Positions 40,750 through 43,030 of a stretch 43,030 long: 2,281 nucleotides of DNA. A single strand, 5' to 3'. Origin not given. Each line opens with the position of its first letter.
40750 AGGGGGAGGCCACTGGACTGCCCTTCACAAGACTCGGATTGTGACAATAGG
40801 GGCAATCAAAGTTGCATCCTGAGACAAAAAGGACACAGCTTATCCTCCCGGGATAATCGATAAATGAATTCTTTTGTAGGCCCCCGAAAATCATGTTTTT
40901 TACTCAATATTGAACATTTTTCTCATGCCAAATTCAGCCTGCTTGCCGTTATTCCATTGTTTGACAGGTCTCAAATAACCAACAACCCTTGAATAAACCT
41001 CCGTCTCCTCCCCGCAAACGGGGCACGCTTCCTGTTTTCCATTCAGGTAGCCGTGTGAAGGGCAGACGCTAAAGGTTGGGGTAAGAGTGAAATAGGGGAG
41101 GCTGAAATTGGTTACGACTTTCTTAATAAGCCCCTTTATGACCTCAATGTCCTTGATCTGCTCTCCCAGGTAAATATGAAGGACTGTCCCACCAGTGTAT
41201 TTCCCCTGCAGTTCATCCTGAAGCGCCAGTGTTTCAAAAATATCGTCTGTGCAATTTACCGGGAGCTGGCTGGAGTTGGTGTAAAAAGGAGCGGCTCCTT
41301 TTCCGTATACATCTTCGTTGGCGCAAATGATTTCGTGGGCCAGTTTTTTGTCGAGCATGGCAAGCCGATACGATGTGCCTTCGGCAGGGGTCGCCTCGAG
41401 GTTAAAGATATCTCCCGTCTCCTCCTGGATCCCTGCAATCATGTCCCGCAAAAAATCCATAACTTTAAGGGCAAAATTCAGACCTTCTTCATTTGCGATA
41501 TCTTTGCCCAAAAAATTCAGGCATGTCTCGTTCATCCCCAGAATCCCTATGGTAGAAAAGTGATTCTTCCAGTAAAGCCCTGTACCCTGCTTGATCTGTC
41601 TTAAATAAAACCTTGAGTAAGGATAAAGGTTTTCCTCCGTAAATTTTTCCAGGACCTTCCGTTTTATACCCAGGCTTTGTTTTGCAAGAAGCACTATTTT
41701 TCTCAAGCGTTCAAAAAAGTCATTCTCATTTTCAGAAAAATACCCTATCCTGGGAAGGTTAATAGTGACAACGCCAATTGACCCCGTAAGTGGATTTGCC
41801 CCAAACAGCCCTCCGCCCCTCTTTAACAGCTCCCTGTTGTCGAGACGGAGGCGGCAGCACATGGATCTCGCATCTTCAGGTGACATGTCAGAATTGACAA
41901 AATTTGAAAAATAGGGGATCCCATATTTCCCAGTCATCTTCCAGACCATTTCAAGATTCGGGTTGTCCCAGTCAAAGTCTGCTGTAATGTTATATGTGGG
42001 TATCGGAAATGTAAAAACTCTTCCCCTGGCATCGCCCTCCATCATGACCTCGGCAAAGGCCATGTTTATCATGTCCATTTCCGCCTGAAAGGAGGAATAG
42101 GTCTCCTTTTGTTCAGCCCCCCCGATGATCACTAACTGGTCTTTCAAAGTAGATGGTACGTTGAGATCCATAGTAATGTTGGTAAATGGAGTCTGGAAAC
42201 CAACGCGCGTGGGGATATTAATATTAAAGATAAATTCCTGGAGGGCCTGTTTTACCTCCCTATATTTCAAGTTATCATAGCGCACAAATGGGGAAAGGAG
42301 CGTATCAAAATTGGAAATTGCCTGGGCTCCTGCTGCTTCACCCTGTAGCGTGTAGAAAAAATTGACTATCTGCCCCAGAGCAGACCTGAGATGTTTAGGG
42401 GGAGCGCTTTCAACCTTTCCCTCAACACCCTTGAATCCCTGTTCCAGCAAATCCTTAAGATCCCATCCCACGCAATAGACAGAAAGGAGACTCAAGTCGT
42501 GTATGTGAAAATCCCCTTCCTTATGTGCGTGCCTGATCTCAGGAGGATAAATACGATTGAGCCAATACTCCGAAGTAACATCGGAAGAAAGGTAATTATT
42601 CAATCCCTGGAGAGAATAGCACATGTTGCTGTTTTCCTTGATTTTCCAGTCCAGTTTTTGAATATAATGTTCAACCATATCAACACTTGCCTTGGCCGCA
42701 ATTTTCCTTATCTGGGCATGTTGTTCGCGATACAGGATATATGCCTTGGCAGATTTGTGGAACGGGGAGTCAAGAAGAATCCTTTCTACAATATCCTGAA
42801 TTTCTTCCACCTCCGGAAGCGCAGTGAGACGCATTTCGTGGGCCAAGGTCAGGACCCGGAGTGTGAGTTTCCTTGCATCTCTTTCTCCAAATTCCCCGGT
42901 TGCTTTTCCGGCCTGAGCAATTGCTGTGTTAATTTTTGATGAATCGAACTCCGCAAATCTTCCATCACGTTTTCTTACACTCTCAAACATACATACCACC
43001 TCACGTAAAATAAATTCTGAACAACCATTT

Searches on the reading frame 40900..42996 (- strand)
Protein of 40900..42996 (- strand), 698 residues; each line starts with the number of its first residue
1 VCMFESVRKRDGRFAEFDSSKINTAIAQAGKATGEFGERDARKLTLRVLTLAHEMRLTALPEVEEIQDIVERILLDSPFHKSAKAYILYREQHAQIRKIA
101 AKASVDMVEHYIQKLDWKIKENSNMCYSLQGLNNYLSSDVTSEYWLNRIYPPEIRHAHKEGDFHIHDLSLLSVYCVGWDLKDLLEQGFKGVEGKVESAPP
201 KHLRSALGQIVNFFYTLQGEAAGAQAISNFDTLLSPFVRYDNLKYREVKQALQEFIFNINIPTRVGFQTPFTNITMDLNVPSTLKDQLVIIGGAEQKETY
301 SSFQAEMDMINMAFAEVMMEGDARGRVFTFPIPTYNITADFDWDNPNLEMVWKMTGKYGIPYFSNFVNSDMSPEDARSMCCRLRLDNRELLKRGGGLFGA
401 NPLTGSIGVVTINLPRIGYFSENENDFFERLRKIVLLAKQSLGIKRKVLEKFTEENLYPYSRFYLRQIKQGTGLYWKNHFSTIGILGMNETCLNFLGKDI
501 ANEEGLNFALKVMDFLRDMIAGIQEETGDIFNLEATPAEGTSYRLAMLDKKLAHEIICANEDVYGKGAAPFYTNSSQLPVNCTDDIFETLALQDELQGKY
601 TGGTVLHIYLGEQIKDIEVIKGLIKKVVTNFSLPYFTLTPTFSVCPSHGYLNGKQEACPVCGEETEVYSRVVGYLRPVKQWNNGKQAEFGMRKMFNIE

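Call 57: search_protein_families(library=pfam, proteins=[window:40900-42996:-], max_evalue=0.00001)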
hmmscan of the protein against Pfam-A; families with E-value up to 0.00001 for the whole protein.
window:40900-42996:- (698 aa): 2 families
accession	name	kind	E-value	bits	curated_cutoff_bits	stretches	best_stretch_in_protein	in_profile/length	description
PF13597.11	NRDD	-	6e-197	656.2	26.2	1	121-695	1-562/562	Anaerobic ribonucleoside-triphosphate reductase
PF03477.21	ATP-cone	-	7.8e-20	71.7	25.8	1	6-94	2-87/88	ATP cone domain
